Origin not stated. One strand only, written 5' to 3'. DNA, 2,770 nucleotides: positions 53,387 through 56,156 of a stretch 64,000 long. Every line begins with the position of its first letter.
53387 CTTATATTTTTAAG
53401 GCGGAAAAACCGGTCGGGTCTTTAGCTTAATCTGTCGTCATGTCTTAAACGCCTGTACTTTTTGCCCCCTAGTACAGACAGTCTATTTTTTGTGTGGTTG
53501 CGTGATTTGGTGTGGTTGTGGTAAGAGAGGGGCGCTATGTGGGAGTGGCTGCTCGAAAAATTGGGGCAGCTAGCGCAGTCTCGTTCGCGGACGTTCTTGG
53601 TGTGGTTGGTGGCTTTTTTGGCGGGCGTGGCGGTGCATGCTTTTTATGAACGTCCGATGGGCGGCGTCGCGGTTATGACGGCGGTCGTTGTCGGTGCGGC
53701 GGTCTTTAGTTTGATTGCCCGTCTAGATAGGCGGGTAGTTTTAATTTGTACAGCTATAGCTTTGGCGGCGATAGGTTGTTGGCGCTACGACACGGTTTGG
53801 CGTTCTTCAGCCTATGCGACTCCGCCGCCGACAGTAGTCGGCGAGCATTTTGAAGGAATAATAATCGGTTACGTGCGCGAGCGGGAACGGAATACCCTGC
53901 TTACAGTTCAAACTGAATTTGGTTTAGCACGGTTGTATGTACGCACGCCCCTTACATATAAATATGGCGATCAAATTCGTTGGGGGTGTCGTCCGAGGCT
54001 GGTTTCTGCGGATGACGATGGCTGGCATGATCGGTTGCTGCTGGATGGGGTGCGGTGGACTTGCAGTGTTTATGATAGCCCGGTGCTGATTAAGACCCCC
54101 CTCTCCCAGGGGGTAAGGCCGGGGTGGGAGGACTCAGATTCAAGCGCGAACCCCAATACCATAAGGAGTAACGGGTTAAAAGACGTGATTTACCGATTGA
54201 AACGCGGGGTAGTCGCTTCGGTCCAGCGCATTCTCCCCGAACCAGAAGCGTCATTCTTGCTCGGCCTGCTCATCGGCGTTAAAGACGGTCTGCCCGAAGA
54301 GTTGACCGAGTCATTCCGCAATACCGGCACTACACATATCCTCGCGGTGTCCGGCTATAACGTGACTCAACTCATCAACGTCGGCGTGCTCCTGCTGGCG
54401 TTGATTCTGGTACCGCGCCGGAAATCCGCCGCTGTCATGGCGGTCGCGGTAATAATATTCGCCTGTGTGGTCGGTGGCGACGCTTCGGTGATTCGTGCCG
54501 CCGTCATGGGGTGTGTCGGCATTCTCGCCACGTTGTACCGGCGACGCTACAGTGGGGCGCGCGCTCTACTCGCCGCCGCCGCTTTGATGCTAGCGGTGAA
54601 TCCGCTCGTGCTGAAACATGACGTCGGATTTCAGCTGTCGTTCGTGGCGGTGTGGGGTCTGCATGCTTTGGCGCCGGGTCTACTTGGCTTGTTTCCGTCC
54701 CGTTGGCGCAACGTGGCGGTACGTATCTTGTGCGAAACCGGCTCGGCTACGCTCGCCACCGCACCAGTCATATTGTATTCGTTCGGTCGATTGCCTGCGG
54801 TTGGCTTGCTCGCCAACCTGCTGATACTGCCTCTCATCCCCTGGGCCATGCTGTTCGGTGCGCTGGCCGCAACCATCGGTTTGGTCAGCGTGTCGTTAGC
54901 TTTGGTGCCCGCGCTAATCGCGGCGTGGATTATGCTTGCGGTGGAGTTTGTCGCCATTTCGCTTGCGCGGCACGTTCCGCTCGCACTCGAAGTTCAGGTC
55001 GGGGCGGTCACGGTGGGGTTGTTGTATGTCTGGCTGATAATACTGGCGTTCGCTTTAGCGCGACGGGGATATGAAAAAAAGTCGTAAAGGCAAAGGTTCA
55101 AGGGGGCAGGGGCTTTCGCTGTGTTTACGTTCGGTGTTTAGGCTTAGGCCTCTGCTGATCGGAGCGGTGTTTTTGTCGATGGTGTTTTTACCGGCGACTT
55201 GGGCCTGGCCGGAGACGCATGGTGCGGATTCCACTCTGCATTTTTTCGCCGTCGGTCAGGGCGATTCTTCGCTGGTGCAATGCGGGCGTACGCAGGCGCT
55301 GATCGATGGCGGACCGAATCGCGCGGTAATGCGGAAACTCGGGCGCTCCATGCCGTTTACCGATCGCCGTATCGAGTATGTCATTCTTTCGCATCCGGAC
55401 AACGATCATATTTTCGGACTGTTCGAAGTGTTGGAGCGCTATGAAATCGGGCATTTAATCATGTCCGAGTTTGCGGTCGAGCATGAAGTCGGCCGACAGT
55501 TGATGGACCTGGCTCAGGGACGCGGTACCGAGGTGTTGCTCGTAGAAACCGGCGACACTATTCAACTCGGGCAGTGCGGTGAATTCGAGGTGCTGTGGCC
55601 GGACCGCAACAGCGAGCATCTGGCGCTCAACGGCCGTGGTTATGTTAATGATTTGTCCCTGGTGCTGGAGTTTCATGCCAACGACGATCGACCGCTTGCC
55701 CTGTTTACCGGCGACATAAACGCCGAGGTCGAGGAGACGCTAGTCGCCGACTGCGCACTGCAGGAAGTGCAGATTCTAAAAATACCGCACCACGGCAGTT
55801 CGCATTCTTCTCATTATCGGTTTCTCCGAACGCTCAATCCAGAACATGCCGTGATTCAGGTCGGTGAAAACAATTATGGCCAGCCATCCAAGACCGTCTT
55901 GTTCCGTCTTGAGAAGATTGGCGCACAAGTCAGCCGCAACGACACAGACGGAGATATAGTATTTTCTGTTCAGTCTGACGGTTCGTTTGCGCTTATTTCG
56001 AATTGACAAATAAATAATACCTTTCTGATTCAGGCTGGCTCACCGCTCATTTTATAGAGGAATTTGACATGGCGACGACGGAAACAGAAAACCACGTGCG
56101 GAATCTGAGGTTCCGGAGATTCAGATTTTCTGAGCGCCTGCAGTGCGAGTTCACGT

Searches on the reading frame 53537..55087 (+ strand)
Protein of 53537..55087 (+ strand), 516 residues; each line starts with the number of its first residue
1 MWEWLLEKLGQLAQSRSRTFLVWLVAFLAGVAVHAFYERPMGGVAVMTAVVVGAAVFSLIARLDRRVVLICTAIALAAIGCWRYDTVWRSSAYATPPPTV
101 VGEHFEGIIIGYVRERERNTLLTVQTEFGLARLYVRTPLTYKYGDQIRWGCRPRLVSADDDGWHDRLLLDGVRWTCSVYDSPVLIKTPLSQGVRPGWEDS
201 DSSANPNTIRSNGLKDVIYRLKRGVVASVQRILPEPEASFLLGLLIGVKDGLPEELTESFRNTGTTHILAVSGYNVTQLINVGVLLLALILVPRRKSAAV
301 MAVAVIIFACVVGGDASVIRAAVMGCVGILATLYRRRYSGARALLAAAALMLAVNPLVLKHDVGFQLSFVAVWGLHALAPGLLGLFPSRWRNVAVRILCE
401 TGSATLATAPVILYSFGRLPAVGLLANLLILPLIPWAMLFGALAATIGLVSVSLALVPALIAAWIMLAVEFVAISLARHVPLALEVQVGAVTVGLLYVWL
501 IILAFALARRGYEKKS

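Call 61: search_protein_families(library=pfam, proteins=[window:53537-55087:+], max_evalue=0.001)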
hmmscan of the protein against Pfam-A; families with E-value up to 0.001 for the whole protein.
window:53537-55087:+ (516 aa): 1 family
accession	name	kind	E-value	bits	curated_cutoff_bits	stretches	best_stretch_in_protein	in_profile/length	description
PF03772.21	Competence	-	1.8e-49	169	23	1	244-508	1-267/270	Competence protein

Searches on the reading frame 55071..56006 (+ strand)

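Call 61: search_protein_families(library=pfam, proteins=[window:55071-56006:+], max_evalue=0.001)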
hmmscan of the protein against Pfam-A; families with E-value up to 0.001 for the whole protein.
window:55071-56006:+ (311 aa): 3 families
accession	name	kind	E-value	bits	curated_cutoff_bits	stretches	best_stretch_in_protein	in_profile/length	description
PF00753.33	Lactamase_B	-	1.8e-11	44.8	22.7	1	61-146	3-89/196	Metallo-beta-lactamase superfamily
PF12706.13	Lactamase_B_2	-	0.00022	21.3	27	1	77-217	4-144/200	Beta-lactamase superfamily domain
PF25281.1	MBL_MAP1B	-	0.00041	19.9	37.6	1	55-123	22-87/279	MAP1B MBL-like domain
